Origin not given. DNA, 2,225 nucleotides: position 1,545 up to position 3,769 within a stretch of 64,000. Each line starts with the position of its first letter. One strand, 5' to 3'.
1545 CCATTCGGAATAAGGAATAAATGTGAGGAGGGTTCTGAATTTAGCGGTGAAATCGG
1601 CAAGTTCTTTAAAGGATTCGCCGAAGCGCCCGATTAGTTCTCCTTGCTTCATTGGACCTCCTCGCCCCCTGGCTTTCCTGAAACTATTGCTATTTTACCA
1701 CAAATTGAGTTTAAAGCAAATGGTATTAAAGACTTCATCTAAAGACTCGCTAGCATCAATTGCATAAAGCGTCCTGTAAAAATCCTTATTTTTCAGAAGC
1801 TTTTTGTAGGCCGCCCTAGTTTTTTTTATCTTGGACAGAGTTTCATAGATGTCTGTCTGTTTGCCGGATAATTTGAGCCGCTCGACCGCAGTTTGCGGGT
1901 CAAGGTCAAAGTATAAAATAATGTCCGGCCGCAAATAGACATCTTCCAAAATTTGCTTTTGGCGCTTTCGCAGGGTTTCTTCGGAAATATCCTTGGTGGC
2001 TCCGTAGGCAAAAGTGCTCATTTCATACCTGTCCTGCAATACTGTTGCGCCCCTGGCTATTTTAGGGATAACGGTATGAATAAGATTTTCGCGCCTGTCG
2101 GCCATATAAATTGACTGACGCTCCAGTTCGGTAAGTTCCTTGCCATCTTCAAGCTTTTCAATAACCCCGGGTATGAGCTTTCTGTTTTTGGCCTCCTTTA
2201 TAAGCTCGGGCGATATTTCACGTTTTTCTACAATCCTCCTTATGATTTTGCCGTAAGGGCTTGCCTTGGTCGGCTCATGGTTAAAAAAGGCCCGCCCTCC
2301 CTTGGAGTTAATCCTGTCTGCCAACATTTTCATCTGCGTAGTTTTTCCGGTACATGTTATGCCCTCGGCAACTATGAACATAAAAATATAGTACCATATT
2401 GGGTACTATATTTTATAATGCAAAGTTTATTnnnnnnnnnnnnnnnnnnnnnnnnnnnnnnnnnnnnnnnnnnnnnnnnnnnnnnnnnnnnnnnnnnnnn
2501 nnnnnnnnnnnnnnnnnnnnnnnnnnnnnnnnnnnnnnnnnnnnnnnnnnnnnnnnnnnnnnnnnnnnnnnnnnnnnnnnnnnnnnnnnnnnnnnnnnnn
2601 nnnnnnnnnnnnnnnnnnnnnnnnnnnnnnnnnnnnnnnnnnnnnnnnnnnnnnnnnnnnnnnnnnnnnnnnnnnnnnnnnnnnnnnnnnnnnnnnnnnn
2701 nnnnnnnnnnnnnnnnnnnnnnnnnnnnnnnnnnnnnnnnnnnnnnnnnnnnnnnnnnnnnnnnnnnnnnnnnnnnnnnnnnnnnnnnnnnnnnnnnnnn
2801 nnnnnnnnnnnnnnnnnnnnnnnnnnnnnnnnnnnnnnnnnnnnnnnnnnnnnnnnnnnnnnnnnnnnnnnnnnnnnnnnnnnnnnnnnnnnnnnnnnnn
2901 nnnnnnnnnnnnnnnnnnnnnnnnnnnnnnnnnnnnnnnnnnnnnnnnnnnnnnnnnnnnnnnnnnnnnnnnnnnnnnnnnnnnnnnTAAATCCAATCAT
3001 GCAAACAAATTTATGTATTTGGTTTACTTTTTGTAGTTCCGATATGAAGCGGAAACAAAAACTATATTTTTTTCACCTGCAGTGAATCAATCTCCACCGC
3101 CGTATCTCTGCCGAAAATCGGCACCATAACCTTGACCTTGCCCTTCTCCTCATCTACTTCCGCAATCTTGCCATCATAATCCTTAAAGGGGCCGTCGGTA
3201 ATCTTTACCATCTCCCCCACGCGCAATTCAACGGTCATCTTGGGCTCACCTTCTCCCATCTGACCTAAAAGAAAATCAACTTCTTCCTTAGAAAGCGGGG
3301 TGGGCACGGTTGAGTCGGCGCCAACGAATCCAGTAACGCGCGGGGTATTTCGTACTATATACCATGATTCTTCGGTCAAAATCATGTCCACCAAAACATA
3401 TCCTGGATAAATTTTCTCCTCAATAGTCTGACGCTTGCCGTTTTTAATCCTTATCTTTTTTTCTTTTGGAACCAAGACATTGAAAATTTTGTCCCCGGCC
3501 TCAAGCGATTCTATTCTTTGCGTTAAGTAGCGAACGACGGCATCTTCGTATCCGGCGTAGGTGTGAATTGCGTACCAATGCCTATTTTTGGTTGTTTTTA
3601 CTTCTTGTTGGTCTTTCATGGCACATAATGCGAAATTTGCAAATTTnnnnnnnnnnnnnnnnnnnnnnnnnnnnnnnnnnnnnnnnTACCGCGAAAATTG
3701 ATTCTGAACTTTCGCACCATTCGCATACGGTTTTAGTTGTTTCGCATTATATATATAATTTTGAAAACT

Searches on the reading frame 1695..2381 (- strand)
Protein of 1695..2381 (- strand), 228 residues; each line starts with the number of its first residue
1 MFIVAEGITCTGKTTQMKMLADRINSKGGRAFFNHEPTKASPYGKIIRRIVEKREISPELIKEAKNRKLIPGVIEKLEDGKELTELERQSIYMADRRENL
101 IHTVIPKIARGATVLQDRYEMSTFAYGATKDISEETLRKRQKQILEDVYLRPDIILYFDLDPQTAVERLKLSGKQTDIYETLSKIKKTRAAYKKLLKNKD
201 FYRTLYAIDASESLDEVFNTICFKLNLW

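Call 60: search_protein_families(library=pfam, proteins=[window:1695-2381:-], max_evalue=0.001)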
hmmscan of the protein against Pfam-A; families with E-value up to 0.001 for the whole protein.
window:1695-2381:- (228 aa): 3 families
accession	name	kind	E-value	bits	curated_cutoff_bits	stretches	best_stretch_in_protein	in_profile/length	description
PF02223.23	Thymidylate_kin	-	1.1e-28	100.6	27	2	77-221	46-185/185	Thymidylate kinase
PF01712.25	dNK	-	0.00012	22.4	27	0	130-215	102-185/203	Deoxynucleoside kinase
PF13207.12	AAA_17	-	0.00041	21.1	27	0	134-178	86-128/136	AAA domain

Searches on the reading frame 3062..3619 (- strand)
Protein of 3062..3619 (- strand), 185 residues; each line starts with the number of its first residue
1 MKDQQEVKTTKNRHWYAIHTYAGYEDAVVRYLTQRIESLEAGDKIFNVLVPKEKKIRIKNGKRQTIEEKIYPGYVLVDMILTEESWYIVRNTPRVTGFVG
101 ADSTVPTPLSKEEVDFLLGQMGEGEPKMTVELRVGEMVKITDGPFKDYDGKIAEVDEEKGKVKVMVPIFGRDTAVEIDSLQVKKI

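Call 60: search_protein_families(library=pfam, proteins=[window:3062-3619:-], max_evalue=0.001)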
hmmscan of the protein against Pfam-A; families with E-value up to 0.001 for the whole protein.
window:3062-3619:- (185 aa): 2 families
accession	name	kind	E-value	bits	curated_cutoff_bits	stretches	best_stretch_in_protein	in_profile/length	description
PF02357.24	NusG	-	3.7e-26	91.9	22.2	1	14-116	2-91/93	Transcription termination factor nusG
PF00467.35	KOW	-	5.5e-07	29.6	22.3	1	134-164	1-31/32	KOW motif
